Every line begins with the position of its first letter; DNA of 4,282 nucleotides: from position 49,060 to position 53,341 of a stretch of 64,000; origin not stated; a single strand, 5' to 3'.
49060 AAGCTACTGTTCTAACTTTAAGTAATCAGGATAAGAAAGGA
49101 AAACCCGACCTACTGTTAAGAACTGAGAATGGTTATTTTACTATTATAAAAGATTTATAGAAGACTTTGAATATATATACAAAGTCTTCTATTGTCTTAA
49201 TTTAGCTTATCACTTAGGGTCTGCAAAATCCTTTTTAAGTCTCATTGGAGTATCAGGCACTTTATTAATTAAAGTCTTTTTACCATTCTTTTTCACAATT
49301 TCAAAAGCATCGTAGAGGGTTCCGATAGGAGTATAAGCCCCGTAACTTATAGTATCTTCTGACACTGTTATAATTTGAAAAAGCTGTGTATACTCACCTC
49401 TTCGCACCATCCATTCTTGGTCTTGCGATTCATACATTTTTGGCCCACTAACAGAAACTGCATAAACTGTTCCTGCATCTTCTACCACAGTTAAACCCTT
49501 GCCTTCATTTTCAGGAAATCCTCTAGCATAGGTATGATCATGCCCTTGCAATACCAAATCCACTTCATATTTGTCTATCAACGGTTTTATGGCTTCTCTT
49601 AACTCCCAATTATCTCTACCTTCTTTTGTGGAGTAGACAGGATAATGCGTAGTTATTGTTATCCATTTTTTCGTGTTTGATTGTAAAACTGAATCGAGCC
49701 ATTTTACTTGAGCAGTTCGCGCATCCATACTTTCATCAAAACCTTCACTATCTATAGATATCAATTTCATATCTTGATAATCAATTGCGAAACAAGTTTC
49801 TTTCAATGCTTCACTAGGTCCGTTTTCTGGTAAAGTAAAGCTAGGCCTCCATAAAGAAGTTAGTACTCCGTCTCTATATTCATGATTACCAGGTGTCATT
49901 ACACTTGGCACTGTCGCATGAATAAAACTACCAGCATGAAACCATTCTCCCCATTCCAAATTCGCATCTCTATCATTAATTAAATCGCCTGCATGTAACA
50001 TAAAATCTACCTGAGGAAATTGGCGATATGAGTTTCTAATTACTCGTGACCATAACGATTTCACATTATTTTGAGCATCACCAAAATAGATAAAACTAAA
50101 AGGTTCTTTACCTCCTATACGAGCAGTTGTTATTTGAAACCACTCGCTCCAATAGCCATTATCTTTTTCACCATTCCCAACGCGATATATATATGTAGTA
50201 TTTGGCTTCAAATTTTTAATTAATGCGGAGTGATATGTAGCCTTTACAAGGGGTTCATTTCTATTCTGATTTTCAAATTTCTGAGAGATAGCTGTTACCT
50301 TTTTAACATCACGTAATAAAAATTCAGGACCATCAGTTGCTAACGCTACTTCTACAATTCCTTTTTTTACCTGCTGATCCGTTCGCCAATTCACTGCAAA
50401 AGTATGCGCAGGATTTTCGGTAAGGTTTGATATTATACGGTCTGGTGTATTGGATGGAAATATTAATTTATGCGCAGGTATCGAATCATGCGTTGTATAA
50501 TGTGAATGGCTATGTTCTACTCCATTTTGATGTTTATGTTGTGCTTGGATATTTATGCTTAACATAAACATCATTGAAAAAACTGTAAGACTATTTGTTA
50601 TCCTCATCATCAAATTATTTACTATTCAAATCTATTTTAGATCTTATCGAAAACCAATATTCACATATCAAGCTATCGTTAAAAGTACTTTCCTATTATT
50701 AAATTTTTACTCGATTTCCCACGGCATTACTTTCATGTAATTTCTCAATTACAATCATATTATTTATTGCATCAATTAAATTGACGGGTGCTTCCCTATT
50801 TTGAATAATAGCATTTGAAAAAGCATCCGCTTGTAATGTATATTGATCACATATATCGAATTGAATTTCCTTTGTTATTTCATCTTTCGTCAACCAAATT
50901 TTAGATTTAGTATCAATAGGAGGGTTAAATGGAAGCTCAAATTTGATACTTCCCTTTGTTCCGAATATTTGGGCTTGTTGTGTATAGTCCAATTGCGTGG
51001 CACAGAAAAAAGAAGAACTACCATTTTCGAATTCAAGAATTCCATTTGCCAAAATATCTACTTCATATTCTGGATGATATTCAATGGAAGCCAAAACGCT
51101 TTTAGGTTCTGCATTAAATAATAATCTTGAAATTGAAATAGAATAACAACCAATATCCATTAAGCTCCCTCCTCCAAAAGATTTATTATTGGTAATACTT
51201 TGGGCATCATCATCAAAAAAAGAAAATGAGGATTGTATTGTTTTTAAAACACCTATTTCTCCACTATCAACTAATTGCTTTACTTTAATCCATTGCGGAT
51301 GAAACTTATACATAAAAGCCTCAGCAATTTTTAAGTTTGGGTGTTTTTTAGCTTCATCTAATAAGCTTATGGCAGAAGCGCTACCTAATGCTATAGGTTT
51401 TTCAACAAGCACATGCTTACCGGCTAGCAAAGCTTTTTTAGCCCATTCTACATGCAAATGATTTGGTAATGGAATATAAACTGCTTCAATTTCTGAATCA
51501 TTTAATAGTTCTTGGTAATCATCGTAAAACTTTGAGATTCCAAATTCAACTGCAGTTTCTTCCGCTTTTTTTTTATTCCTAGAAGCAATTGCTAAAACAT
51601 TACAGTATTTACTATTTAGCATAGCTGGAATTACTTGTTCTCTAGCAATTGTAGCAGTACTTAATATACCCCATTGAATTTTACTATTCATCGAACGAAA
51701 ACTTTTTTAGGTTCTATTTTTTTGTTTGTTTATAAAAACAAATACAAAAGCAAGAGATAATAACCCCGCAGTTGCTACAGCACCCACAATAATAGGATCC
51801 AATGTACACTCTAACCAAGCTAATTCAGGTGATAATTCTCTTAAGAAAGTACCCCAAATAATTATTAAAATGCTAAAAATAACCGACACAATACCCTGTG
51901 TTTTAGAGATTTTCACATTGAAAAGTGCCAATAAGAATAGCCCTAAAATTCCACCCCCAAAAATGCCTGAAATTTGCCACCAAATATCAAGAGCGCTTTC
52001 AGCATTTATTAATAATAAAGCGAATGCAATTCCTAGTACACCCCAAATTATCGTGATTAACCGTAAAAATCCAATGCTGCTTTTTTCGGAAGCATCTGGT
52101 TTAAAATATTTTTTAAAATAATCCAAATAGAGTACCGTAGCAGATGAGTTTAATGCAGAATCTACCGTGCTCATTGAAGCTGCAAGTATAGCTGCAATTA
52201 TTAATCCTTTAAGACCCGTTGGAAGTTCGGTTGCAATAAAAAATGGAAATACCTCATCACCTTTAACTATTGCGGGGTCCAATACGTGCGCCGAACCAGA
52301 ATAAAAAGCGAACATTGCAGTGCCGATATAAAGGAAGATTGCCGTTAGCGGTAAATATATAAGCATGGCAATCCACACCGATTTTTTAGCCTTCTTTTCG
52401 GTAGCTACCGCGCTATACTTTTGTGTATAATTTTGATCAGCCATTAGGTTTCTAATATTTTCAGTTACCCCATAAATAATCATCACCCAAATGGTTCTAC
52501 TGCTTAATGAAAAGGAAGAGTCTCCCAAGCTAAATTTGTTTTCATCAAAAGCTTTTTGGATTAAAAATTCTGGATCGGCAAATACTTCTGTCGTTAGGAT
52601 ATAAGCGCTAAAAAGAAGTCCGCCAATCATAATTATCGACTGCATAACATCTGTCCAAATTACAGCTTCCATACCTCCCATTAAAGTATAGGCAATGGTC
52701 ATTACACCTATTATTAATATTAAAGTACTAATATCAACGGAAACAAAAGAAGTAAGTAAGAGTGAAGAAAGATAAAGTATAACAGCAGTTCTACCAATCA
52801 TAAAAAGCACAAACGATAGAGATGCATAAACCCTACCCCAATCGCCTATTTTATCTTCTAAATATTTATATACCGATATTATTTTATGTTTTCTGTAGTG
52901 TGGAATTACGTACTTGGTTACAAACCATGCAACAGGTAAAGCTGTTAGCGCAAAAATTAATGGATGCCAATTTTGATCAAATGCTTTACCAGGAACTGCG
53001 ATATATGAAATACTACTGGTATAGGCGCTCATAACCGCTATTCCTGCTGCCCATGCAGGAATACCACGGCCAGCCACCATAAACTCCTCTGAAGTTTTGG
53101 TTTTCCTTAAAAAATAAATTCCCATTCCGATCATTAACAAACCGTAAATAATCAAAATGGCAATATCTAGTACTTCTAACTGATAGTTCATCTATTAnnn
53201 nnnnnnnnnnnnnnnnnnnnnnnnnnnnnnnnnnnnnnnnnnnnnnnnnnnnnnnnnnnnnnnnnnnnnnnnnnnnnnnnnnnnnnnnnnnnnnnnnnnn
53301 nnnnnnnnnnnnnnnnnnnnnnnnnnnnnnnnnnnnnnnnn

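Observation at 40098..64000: Large atypical SusCD locus pointing to a phosphorylated glycan or keto-deoxy sugar-acid substrate, dominated by unknown proteins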

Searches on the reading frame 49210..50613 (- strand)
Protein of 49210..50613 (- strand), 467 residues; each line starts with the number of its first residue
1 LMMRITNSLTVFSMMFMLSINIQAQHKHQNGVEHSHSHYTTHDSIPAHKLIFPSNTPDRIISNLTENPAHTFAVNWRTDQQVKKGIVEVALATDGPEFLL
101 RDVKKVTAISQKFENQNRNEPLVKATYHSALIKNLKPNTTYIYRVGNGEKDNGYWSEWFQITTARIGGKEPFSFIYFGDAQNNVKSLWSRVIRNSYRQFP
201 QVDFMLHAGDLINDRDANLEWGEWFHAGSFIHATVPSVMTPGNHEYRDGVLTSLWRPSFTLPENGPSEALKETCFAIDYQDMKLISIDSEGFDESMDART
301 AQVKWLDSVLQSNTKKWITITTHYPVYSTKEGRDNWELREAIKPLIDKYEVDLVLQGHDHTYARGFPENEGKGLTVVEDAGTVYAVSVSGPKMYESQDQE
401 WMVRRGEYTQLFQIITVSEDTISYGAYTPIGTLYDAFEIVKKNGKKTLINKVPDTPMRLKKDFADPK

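Call 4: search_protein_families(library=pfam, proteins=[window:49210-50613:-], max_evalue=0.01)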
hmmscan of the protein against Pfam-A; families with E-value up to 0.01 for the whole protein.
window:49210-50613:- (467 aa): 2 families
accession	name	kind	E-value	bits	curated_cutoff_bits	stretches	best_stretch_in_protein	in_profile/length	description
PF16656.11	Pur_ac_phosph_N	-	5.3e-19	69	30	1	57-163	1-93/93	Purple acid Phosphatase, N-terminal domain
PF00149.33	Metallophos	-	9.7e-17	62.5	21.5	1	191-362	22-191/191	Calcineurin-like phosphoesterase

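Call 6: search_protein_families(library=ncbifam, proteins=[window:49210-50613:-], max_evalue=0.001)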
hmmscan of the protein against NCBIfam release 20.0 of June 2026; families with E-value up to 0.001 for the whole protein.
window:49210-50613:- (467 aa): 0 families

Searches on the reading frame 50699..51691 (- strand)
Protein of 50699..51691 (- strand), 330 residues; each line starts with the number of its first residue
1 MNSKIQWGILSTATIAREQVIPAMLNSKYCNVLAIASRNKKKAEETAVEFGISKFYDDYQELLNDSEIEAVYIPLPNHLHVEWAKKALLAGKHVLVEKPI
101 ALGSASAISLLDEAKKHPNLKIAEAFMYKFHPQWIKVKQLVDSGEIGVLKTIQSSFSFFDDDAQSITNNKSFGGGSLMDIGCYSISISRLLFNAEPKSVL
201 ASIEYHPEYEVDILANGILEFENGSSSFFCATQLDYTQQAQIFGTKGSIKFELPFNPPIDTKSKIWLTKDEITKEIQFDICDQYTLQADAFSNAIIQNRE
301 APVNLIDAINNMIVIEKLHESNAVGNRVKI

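Call 3: search_protein_families(library=pfam, proteins=[window:50699-51691:-], max_evalue=0.01)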
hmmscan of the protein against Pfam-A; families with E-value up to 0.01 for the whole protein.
window:50699-51691:- (330 aa): 3 families
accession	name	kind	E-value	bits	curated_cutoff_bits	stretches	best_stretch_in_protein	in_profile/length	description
PF01408.29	GFO_IDH_MocA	-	1.2e-23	84.5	24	1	12-119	8-114/120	Oxidoreductase family, NAD-binding Rossmann fold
PF22725.1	GFO_IDH_MocA_C3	-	1.3e-23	83.8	27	1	135-249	2-123/124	GFO/IDH/MocA C-terminal domain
PF02894.22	GFO_IDH_MocA_C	-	2.5e-16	60.6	22.9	1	138-330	1-218/218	Oxidoreductase family, C-terminal alpha/beta domain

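Call 5: search_protein_families(library=ncbifam, proteins=[window:50699-51691:-], max_evalue=0.001)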
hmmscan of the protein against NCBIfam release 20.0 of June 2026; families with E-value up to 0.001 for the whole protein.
window:50699-51691:- (330 aa): 9 families
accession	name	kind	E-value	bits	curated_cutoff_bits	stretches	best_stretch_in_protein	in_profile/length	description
NF041392.1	XylDh_Gfo6_Halo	equivalog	4.7e-40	137.4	350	1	14-330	26-350/350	D-xylose 1-dehydrogenase Gfo6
TIGR04380.1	myo_inos_iolG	equivalog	9.4e-34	116.7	355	1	28-328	25-329/330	inositol 2-dehydrogenase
NF052479.1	LevoglcsnDh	equivalog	5.3e-22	78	650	1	34-193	40-203/386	levoglucosan dehydrogenase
NF040723.1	UDP-GlcNAcDh_Arch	equivalog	6.9e-22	78.3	450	1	30-248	25-234/302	UDP-N-acetylglucosamine 3-dehydrogenase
NF008607.0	PRK11579.1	subfamily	1.5e-20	73.5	330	1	1-199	1-195/346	oxidoreductase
NF007574.0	PRK10206.1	equivalog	7.2e-18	64.7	352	1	21-182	19-177/345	oxidoreductase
NF052679.1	InsChiInosDhIolG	equivalog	4.7e-17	62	540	1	5-300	3-296/343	bifunctional inositol 2-dehydrogenase/D-chiro-inositol 1-dehydrogenase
NF058561.1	BT_2158_fam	equivalog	1.5e-09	37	750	1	28-151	55-179/487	glycoside 3-dehydrogenase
NF058563.1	BT_2159_fam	equivalog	3.1e-08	33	650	1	23-201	18-192/350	disaccharide 3-dehydrogenase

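Call 12: search_solved_structures(query=window:50699-51691:-, max_evalue=1e-10)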
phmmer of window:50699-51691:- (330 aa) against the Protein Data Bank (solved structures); distinct sequences matched with E-value up to 1e-10: 50.
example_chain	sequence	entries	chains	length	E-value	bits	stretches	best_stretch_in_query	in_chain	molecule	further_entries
4had_A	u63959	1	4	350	9.8e-59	202.4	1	3-321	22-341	Probable oxidoreductase protein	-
3rbv_A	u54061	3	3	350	4e-37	131.4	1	4-299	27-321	Sugar 3-ketoreductase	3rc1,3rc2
3rc7_A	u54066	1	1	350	1.4e-36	129.5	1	4-299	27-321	Sugar 3-ketoreductase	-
3rcb_A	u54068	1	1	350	1.4e-36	129.5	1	4-299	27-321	Sugar 3-ketoreductase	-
3rc9_A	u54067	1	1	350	2.7e-36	128.6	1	4-299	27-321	Sugar 3-ketoreductase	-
1ydw_A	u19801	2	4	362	1.2e-31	113.4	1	3-257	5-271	AX110P-like protein | Probable oxidoreductase At4g09670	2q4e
3evn_A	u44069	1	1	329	6.4e-29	104.4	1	3-301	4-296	Oxidoreductase, Gfo/Idh/MocA family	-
1ofg_A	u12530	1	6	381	9.3e-28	100.6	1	7-320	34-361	GLUCOSE-FRUCTOSE OXIDOREDUCTASE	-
1ryd_A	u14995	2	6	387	9.9e-28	100.5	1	7-320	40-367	glucose-fructose oxidoreductase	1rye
1h6a_A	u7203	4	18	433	1.4e-27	100.1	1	7-249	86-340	PRECURSOR FORM OF GLUCOSE-FRUCTOSE OXIDOREDUCTASE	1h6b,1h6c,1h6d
1evj_A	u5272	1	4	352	3.1e-27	98.9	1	8-320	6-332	GLUCOSE-FRUCTOSE OXIDOREDUCTASE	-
5a02_A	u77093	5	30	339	8.6e-27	97.4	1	4-329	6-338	ALDOSE-ALDOSE OXIDOREDUCTASE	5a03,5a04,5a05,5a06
3e9m_A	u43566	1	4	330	6.5e-25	91.3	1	3-250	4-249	Oxidoreductase, Gfo/Idh/MocA family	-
2o48_X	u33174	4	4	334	2.7e-22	82.6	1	5-254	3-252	Dimeric dihydrodiol dehydrogenase | Trans-1,2-dihydrobenzene-1,2-diol dehydrogenase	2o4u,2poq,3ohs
1zh8_A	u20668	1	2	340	4.2e-22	82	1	4-251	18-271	oxidoreductase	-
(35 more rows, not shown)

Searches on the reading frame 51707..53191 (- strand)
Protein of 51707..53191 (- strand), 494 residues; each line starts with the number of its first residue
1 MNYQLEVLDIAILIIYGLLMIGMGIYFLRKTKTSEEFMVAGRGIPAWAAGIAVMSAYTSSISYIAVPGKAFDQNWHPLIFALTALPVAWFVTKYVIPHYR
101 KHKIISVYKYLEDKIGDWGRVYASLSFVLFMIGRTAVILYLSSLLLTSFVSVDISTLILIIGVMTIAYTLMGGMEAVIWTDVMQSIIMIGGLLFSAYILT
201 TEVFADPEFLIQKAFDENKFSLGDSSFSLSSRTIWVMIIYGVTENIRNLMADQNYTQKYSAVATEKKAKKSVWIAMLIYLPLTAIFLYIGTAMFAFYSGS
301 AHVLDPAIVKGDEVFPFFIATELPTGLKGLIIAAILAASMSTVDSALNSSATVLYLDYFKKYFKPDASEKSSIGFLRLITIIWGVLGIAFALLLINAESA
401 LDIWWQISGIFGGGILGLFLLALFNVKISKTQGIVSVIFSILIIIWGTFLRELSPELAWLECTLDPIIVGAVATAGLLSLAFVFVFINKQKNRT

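Call 3: search_protein_families(library=pfam, proteins=[window:51707-53191:-], max_evalue=0.01)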
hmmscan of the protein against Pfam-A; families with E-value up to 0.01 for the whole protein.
window:51707-53191:- (494 aa): 1 family
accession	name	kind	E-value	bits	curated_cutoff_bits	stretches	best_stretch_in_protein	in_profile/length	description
PF00474.23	SSF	-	4.1e-45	154.8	22.8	1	37-430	1-396/406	Sodium:solute symporter family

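Call 5: search_protein_families(library=ncbifam, proteins=[window:51707-53191:-], max_evalue=0.001)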
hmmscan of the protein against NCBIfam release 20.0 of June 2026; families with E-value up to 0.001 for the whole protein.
window:51707-53191:- (494 aa): 10 families
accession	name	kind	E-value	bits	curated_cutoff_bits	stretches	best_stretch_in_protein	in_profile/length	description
TIGR00813.1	sss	superfamily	4.7e-62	210.4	184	1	37-438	1-409/411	sodium/solute symporter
NF007790.0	PRK10484.1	equivalog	6.6e-31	107.7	401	1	13-452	9-456/527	solute:sodium symporter family transporter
TIGR02121.1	Na_Pro_sym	equivalog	1.2e-29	103.3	515.5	1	11-448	5-439/488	sodium/proline symporter PutP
TIGR02119.1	panF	equivalog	3.6e-21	75.7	328.05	1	12-442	6-432/471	sodium/pantothenate symporter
TIGR03648.1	Na_symport_lg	subfamily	1.5e-15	56.7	320.75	2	15-203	5-194/547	VC_2705 family sodium/solute symporter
NF011948.0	PRK15419.1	equivalog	4.6e-13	48.9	955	1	13-449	11-447/502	sodium/proline symporter PutP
NF006903.2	PRK09395.1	subfamily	4.6e-10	38.5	750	1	6-402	34-434/552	cation/acetate symporter ActP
NF009135.0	PRK12488.1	subfamily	2.3e-09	36.4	850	1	5-425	30-453/549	cation/acetate symporter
NF058657.1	MncbAcdTpMctC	equivalog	2.1e-08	33.1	670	1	7-443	6-447/527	monocarboxylic acid transporter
TIGR02711.1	symport_actP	equivalog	1.8e-06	27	1099.25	1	10-428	35-456/549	cation/acetate symporter ActP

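Call 74: search_solved_structures(query=window:51707-53191:-, max_evalue=0.001)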
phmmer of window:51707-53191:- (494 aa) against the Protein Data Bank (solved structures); distinct sequences matched with E-value up to 0.001: 16.
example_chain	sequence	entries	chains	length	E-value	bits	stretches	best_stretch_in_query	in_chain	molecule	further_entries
5nv9_A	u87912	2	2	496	2.3e-69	237.8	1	8-471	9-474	Putative sodium:solute symporter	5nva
7sl9_A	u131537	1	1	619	2e-35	125.8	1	15-458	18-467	Sodium-coupled monocarboxylate transporter 1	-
26va_A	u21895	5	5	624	4.2e-35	124.8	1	6-446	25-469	Sodium-dependent multivitamin transporter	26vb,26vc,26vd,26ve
9zfl_A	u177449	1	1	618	5.2e-31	111.3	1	21-447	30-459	Sodium/iodide cotransporter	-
7uuy_A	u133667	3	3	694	8.1e-31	110.7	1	21-447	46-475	Sodium/iodide cotransporter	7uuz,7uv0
2xq2_A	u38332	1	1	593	3.1e-30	108.8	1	3-455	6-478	SODIUM/GLUCOSE COTRANSPORTER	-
3dh4_A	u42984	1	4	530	2.4e-25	92.6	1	39-455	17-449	Sodium/glucose cotransporter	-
2xq2_B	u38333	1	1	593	1e-22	84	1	43-455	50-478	SODIUM/GLUCOSE COTRANSPORTER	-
7sl8_A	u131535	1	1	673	2.4e-21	79.5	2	7-195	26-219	Sodium/glucose cotransporter 1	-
7sla_A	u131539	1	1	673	2.4e-21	79.5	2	7-195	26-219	Sodium/glucose cotransporter 1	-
7wmv_A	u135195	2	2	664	1.8e-19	73.3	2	7-197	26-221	Sodium/glucose cotransporter 1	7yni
7vsi_A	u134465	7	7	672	2.9e-18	69.3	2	8-193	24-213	Sodium/glucose cotransporter 2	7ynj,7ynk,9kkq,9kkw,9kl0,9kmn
8hb0_A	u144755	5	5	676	3e-18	69.3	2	8-193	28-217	Sodium/glucose cotransporter 2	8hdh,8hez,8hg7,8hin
9rws_A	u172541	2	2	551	7.1e-08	35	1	14-195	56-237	Solute carrier family 5 (High affinity choline transporter), member 7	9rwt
8j74_A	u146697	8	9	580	1.2e-06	30.9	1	10-441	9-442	High affinity choline transporter 1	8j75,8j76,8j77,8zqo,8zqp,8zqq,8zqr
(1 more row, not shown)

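Call 75: search_solved_structures(query=window:51707-53191:-, max_evalue=1e-50, show_alignments=1)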
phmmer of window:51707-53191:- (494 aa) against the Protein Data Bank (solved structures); distinct sequences matched with E-value up to 1e-50: 1.
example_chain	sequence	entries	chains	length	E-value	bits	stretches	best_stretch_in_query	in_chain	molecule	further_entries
5nv9_A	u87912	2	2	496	2.3e-69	237.8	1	8-471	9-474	Putative sodium:solute symporter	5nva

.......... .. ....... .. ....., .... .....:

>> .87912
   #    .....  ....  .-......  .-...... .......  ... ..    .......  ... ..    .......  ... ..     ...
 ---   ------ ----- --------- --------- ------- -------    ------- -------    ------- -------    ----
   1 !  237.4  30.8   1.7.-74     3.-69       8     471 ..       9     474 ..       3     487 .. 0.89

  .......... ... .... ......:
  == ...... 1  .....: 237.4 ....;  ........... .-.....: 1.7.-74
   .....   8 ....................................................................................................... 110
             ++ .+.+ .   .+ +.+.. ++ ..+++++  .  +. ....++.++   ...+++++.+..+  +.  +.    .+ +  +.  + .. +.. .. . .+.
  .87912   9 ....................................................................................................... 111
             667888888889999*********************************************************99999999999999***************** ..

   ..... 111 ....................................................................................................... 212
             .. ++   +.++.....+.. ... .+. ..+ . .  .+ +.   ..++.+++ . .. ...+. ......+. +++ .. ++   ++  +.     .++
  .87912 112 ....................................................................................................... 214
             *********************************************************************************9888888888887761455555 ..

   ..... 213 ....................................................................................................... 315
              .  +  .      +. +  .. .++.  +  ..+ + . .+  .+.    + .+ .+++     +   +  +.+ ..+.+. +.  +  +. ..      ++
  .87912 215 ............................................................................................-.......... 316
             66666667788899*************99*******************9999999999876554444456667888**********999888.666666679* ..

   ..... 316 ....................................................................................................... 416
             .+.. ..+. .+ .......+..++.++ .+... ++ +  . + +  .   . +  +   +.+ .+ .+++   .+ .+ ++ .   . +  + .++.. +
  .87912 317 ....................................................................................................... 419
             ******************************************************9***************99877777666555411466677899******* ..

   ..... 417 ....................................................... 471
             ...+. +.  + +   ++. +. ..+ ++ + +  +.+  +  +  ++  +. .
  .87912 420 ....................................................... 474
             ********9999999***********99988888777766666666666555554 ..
